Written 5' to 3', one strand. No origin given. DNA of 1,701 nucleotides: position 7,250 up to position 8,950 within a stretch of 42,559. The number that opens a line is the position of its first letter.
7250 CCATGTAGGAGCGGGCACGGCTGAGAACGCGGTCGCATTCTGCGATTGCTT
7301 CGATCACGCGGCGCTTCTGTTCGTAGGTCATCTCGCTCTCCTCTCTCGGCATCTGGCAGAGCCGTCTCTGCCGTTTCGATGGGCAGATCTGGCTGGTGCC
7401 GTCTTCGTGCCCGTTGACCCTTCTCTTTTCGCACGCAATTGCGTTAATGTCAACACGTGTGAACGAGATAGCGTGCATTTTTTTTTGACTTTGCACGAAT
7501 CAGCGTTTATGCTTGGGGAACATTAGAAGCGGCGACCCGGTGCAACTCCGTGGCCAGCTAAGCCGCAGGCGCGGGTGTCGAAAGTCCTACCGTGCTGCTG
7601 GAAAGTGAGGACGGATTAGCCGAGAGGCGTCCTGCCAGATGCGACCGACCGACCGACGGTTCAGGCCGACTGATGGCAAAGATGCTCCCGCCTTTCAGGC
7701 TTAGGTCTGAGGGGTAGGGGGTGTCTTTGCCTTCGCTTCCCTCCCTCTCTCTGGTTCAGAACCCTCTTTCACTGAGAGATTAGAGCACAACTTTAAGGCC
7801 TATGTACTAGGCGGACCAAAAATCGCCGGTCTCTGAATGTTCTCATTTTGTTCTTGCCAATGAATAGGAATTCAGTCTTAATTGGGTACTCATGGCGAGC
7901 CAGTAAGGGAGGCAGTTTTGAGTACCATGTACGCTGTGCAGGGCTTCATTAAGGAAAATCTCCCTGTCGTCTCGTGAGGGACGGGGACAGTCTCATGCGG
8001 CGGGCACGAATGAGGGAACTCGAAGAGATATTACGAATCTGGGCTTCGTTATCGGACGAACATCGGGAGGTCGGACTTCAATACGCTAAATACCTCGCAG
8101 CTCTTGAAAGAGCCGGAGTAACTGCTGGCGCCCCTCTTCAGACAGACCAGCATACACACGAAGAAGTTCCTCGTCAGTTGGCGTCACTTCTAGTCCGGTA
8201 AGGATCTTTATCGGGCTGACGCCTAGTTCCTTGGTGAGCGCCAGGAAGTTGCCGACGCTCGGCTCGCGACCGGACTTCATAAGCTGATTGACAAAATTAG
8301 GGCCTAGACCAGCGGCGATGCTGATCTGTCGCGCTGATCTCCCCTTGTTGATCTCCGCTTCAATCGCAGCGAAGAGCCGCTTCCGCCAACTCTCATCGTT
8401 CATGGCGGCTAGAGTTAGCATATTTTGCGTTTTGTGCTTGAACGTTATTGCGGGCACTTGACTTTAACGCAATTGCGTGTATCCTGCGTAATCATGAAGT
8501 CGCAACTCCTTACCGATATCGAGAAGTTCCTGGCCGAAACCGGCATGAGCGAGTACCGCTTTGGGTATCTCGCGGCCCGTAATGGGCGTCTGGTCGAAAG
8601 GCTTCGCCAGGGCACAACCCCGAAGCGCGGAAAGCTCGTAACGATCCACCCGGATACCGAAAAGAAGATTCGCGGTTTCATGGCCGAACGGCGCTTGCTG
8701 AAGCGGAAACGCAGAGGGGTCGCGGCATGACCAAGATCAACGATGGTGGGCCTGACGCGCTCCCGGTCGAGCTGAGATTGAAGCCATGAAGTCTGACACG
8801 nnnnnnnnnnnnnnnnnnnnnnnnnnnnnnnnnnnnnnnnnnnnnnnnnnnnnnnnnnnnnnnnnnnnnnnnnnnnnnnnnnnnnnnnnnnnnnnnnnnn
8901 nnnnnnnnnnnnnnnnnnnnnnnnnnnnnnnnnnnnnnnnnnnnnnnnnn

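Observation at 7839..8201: SOS-box-associated small ORF that converges on the repressor gene and mimics its C-terminal tail: candidate LexA-controlled antirepressor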

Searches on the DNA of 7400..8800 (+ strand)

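Call 12: search_rna_families(source=window, start=7400, end=8250, threshold=evalue, max_evalue=10)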
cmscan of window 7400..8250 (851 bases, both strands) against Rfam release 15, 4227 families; matches with E-value up to 10: 5.
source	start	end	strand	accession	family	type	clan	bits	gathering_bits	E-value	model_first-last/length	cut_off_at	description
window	7697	7752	+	RF00802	mir-207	Gene; miRNA;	-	17.7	88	2.4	1-78/78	no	mir-207 microRNA precursor family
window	7689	7813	+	RF02458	Virus_CITE_3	Cis-reg;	-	17.2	100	0.75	1-122/122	no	Aureusvirus cap-independent translation element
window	7708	7752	+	RF03774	mir-2110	Gene; miRNA;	-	15.9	90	9.2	1-75/75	no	mir-2110 microRNA precursor family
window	7705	7758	-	RF03092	Ocean-VII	Gene; sRNA;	-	15.8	53.5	0.085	1-41/41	no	Ocean-VII RNA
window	7703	7753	+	RF04288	mir-9201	Gene; miRNA;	CL00147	14.7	95.5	6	1-81/81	no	mir-9201 microRNA precursor family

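Call 14: search_dna_similar(query=window:7400-8800:+, collection=phages, mode=distant)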
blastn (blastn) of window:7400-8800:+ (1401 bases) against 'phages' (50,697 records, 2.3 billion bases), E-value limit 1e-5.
Records with a match: 2; places in all: 2; records where one place covers at least 80% of the query: 0.
Best place of each record, by identity: 60-80% 2.
By first word of the organism name: Synechococcus 2.
By host as written in the record: Synechococcus sp. PCC 7002 1; Synechococcus sp. 1.
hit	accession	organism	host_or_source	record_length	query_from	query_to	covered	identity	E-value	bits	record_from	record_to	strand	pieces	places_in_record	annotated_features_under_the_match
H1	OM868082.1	Synechococcus phage Yong-M2-251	Synechococcus sp. PCC 7002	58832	129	362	17%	74.2%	2e-25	124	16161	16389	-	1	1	none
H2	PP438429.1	Synechococcus phage Ssp-JY39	Synechococcus sp.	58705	129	362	17%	74.2%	2e-25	124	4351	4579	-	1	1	none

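Call 25: get_annotated_region(hit=H1, flank=4000)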
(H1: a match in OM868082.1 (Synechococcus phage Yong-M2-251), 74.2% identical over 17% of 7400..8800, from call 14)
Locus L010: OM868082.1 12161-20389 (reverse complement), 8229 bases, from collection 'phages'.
description: Synechococcus phage Yong-M2-251, complete genome.
organism: Synechococcus phage Yong-M2-251 (NCBI taxid 2928846)
taxonomy: Viruses; Duplodnaviria; Heunggongvirae; Uroviricota; Caudoviricetes
host: Synechococcus sp. PCC 7002; source: -; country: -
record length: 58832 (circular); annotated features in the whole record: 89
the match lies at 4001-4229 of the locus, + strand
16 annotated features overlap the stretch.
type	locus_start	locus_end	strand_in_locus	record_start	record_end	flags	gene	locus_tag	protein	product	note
CDS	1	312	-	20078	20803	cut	-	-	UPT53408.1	hypothetical protein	-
CDS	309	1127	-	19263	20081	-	-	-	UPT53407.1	hypothetical protein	-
CDS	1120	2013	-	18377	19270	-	-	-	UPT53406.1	recombinase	recombinase RecT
CDS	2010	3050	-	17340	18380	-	-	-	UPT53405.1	hypothetical protein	-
CDS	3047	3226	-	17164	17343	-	-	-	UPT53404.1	hypothetical protein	-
CDS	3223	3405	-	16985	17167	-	-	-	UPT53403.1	hypothetical protein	-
CDS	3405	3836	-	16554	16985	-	-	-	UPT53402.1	hypothetical protein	-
CDS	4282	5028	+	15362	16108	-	-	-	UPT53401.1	hypothetical protein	-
CDS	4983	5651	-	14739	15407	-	-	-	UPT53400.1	hypothetical protein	-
CDS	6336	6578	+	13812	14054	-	-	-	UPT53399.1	hypothetical protein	-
CDS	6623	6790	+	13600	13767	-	-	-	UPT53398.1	hypothetical protein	-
CDS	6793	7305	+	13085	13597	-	-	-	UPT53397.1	acetyltransferase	-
CDS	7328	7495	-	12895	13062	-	-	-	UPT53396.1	hypothetical protein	-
CDS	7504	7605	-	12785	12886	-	-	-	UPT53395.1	hypothetical protein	-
CDS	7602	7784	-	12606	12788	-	-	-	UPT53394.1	hypothetical protein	-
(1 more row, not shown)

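Call 26: get_annotated_region(hit=H2, flank=4000)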
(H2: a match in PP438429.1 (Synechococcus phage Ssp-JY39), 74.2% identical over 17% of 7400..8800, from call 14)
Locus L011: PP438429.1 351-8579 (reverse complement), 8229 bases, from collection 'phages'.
description: Synechococcus phage Ssp-JY39, complete genome.
organism: Synechococcus phage Ssp-JY39 (NCBI taxid 3128157)
taxonomy: Viruses; Duplodnaviria; Heunggongvirae; Uroviricota; Caudoviricetes
host: Synechococcus sp.; source: China; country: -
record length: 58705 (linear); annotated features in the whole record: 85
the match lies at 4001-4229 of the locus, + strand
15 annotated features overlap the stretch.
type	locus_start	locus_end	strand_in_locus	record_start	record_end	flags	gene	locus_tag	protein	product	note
CDS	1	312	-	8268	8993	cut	-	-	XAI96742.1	hypothetical protein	-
CDS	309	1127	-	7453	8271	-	-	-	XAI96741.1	hypothetical protein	-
CDS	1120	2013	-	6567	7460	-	-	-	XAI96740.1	recombination protein Bet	bet lambda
CDS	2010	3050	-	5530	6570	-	-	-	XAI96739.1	hypothetical protein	-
CDS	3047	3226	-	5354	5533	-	-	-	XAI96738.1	hypothetical protein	-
CDS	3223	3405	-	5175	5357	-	-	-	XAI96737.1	hypothetical protein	-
CDS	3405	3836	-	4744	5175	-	-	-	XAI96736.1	hypothetical protein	-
CDS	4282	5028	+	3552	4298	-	-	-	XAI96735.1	hypothetical protein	-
CDS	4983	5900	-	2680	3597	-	-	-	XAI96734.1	hypothetical protein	-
CDS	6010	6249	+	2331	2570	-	-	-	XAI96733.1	hypothetical protein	-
CDS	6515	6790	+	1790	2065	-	-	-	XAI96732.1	hypothetical protein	-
CDS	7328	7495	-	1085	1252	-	-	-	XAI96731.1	hypothetical protein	-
CDS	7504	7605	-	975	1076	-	-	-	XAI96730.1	hypothetical protein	-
CDS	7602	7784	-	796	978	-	-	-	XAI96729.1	hypothetical protein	-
CDS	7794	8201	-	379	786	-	-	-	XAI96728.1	hypothetical protein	-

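Call 94: search_rna_families(sources=[L032, L035, L037, L038, L039, L050], threshold=gathering)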
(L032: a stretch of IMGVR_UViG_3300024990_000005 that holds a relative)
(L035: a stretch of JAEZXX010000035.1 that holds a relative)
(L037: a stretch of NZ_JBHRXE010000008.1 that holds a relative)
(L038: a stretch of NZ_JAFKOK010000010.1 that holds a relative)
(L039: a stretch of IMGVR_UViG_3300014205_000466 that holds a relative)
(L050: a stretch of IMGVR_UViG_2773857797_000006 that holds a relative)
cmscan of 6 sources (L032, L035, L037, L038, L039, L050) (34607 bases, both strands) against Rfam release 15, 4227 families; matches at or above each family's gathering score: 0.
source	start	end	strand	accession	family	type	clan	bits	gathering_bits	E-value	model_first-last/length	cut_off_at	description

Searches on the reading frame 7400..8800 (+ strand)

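Call 27: search_protein_families(library=pfam, proteins=[L010:4282-5028:+, L010:4983-5651:-, L010:3405-3836:-, L010:6336-6578:+], max_evalue=0.1)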
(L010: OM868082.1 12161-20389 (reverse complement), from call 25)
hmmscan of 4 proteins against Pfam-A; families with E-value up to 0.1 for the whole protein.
L010:4282-5028:+ (248 aa): 2 families
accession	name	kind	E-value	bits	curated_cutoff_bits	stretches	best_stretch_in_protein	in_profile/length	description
PF07505.17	DUF5131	-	7.5e-93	310.9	28.9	1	3-244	1-243/243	Protein of unknown function (DUF5131)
PF17338.8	GP88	-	0.00058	20.2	24.4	1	19-155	38-173/230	Gene product 88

L010:4983-5651:- (222 aa): 0 families

L010:3405-3836:- (143 aa): 0 families

L010:6336-6578:+ (80 aa): 0 families
